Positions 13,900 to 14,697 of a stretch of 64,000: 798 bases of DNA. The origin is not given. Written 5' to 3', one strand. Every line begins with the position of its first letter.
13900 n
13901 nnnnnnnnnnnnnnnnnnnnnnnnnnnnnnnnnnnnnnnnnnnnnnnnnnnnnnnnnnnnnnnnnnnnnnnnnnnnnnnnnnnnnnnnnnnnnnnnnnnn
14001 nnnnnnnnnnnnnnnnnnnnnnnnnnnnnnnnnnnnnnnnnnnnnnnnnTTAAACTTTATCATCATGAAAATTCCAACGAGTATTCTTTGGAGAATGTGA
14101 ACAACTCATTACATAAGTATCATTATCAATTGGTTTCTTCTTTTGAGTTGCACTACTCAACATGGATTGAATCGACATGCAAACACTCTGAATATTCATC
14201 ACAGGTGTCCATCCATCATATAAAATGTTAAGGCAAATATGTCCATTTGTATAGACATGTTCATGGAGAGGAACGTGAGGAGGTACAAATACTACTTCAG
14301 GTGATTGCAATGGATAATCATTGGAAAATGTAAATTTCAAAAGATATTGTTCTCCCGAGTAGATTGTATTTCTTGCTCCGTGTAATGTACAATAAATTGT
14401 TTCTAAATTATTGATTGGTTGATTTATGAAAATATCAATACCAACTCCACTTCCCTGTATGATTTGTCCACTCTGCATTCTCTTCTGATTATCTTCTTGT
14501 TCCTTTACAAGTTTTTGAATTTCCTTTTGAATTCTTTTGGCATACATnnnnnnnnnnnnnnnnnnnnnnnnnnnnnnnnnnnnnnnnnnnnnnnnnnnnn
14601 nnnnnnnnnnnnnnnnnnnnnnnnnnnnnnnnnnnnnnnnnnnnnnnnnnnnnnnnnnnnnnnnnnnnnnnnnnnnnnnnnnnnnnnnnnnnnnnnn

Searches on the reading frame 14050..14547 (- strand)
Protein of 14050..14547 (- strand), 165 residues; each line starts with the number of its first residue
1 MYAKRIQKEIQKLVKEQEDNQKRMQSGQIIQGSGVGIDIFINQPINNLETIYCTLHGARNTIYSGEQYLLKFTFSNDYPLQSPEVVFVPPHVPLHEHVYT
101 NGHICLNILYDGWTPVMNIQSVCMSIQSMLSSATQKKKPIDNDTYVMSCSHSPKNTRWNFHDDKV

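Call 3: search_protein_families(library=pfam, proteins=[window:14050-14547:-], max_evalue=1)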
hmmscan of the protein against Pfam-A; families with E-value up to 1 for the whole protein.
window:14050-14547:- (165 aa): 7 families
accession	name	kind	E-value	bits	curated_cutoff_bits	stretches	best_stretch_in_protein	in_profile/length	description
PF00179.31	UQ_con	-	1.5e-27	96.4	27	1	36-152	24-129/140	Ubiquitin-conjugating enzyme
PF05743.18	UEV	-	0.013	15.9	27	1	56-139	36-120/121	UEV domain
PF05773.27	RWD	-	0.074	13.7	22.8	1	62-91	45-74/112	RWD domain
PF14461.11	Prok-E2_B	-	0.078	13.4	25.4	1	64-107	35-79/135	Prokaryotic E2 family B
PF21148.3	NSUN5_fdxn-like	-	0.12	13.3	24.5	1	73-106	45-77/78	NOL1/NOP2/Sun domain family member 5, ferredoxin-like domain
PF08694.16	UFC1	-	0.12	12.5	25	1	68-110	75-116/155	Ubiquitin-fold modifier-conjugating enzyme 1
PF03127.19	GAT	-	0.22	12.2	31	0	4-25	34-55/77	GAT domain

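Call 60: search_solved_structures(query=window:14050-14547:-, max_evalue=1e-10)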
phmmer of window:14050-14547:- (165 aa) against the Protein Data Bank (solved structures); distinct sequences matched with E-value up to 1e-10: 121 (the best 60 are shown).
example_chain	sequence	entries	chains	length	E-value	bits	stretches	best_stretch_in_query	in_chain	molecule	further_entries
2mt6_A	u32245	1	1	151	1.2e-39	139.1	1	44-163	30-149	Ubiquitin-conjugating enzyme E2 W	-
8a58_A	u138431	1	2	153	3.9e-38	134.1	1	44-163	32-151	Ubiquitin-conjugating enzyme E2 W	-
3we5_A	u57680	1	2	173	6.1e-30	107.5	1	47-165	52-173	Ubiquitin conjugating enzyme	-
2a7l_A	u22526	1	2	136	3.6e-26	95.2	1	43-131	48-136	Hypothetical ubiquitin-conjugating enzyme LOC55284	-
2fo3_A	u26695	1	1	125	1.1e-20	77.4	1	45-139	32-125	Ubiquitin-conjugating enzyme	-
2h2y_A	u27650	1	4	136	3.1e-18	69.4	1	47-136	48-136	Ubiquitin-conjugating enzyme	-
8tar_Q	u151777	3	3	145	1.7e-14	57.3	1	34-132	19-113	Ubiquitin-conjugating enzyme E2 C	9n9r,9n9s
4yii_U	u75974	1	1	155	1.9e-14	57.1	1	34-133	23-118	Ubiquitin-conjugating enzyme E2 C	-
5l9u_U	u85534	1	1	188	2.1e-14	57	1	35-132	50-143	Ubiquitin-conjugating enzyme E2 C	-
5a31_Q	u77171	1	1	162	2.4e-14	56.8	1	35-132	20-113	FUSION PROTEIN - UBIQUITIN-CONJUGATING ENZYME E2 C, UBIQUITIN-CONJUGATING ENZYME E2 S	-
8tau_Q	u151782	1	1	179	2.9e-14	56.5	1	34-132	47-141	Ubiquitin-conjugating enzyme E2 C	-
5khr_Q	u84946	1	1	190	3.2e-14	56.4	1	35-132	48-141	Ubiquitin-conjugating enzyme E2 C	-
2e2c_A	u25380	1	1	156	5.2e-14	55.7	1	15-134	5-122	UBIQUITIN CONJUGATING ENZYME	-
5v0r_A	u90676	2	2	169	1e-13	54.7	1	45-134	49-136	Ubiquitin-conjugating enzyme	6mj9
9p1q_A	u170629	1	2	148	4e-13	52.8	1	52-134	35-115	Ubiquitin-conjugating enzyme E2 E3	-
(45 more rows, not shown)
